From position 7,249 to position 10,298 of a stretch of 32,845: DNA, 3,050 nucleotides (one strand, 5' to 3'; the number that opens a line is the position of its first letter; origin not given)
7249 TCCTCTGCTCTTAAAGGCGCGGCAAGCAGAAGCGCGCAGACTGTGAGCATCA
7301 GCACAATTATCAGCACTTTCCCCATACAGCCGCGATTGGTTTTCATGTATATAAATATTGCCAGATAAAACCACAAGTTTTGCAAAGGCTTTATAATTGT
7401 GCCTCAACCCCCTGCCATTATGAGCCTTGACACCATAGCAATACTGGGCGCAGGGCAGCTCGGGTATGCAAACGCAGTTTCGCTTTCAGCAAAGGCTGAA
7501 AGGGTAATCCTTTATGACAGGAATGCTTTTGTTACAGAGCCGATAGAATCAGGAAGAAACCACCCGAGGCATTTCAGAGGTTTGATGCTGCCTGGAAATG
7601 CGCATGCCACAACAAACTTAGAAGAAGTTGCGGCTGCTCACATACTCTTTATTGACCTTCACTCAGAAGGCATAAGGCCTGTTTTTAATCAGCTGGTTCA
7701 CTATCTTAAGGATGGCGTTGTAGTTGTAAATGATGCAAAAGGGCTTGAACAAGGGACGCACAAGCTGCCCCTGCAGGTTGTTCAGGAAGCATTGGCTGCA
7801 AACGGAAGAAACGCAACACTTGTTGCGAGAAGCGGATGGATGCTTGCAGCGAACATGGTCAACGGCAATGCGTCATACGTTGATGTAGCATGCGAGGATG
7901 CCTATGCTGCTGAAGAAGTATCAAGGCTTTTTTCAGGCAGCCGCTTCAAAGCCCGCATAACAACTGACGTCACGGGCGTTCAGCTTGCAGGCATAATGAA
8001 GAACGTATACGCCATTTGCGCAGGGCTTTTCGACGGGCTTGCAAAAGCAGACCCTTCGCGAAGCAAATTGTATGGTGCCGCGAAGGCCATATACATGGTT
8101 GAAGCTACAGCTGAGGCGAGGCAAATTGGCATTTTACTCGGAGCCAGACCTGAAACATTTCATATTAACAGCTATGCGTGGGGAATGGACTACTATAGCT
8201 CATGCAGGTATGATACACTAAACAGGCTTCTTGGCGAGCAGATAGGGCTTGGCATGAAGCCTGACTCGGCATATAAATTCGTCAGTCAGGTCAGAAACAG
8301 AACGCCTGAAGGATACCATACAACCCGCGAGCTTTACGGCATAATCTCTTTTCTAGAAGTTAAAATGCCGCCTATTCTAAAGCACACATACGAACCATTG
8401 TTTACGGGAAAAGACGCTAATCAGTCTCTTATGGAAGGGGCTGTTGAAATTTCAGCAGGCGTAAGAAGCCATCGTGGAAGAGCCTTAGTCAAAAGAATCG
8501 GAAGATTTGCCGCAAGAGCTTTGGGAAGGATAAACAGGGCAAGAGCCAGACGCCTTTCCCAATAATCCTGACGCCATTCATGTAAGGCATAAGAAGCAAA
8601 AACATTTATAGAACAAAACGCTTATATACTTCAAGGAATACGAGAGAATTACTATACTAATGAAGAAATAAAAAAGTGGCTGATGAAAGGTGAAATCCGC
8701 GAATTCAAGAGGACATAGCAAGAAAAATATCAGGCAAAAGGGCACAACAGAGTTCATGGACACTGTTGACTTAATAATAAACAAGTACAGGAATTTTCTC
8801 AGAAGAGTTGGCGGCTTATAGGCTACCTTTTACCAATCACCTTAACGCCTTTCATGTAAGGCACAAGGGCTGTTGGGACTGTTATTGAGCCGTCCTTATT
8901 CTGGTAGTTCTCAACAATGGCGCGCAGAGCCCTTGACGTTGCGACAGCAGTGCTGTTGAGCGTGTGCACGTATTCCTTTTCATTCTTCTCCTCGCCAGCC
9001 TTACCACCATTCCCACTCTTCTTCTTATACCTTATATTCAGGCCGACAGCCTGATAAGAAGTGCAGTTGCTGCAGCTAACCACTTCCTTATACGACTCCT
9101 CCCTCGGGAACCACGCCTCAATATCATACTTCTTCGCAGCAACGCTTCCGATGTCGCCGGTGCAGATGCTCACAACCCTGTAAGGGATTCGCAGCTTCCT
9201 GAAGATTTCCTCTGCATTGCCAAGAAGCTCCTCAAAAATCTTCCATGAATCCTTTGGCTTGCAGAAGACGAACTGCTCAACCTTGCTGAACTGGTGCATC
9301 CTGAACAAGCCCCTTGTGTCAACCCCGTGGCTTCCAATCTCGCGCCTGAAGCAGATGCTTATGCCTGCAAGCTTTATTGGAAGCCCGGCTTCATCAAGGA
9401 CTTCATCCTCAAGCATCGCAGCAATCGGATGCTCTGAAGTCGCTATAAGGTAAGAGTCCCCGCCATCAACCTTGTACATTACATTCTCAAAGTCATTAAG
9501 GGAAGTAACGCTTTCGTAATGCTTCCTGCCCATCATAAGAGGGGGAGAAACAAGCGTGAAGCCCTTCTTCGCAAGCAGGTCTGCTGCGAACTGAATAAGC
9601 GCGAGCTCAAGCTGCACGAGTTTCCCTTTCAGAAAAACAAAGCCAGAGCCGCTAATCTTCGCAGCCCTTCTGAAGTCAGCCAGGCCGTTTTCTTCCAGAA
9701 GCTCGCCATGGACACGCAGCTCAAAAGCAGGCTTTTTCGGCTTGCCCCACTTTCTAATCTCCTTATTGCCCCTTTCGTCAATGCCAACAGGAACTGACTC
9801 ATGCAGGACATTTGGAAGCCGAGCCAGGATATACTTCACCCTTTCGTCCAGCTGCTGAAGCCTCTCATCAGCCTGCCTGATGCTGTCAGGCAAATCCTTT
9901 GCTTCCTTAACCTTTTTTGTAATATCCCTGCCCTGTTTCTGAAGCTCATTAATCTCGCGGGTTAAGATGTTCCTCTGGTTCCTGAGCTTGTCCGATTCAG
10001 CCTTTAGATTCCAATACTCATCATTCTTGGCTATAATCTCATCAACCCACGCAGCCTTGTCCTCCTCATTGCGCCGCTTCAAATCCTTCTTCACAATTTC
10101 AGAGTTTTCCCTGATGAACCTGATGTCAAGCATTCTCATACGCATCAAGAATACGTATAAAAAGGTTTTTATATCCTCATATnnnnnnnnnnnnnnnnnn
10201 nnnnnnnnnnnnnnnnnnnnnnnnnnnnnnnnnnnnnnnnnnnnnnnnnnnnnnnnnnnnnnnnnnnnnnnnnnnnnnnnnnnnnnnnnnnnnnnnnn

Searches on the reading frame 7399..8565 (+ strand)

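Call 5: search_protein_families(library=pfam, proteins=[window:7399-8565:+], max_evalue=0.01)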
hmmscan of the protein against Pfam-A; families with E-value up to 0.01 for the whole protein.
window:7399-8565:+ (388 aa): 2 families
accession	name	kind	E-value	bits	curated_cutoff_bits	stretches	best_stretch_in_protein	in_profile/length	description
PF01210.29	NAD_Gly3P_dh_N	-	6.5e-23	81.9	23.1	1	13-168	2-155/158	NAD-dependent glycerol-3-phosphate dehydrogenase N-terminus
PF07479.19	NAD_Gly3P_dh_C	-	8.8e-20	71.8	25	1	190-343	1-140/142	NAD-dependent glycerol-3-phosphate dehydrogenase C-terminus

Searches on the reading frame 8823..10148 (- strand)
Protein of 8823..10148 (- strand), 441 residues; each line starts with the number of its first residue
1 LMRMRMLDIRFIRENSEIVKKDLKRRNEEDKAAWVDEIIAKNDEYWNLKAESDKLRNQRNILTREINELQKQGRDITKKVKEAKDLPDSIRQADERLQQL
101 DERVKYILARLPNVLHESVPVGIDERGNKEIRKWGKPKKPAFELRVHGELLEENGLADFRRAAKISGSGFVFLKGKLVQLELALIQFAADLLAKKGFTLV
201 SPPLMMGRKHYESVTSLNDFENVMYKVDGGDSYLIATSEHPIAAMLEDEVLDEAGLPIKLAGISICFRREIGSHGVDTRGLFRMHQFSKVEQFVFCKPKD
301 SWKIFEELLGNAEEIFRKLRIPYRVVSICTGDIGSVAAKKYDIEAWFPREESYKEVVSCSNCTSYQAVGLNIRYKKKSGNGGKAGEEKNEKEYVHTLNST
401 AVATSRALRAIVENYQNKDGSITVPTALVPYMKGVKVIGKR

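Call 5: search_protein_families(library=pfam, proteins=[window:8823-10148:-], max_evalue=0.01)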
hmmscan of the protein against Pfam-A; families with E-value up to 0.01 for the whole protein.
window:8823-10148:- (441 aa): 4 families
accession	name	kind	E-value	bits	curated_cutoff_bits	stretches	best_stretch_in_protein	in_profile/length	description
PF00587.30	tRNA-synt_2b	-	2.6e-38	132.3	29.3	1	231-415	10-179/179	tRNA synthetase class II core domain (G, H, P, S and T)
PF02403.27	Seryl_tRNA_N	-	1.9e-20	73.6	28.2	1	6-114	1-107/108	Seryl-tRNA synthetase N-terminal domain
PF14992.11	TMCO5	-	0.00039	20.2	32.2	1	15-103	37-124/280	TMCO5 family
PF05622.17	HOOK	-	0.0047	16.2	35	1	42-106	59-126/514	HOOK protein coiled-coil region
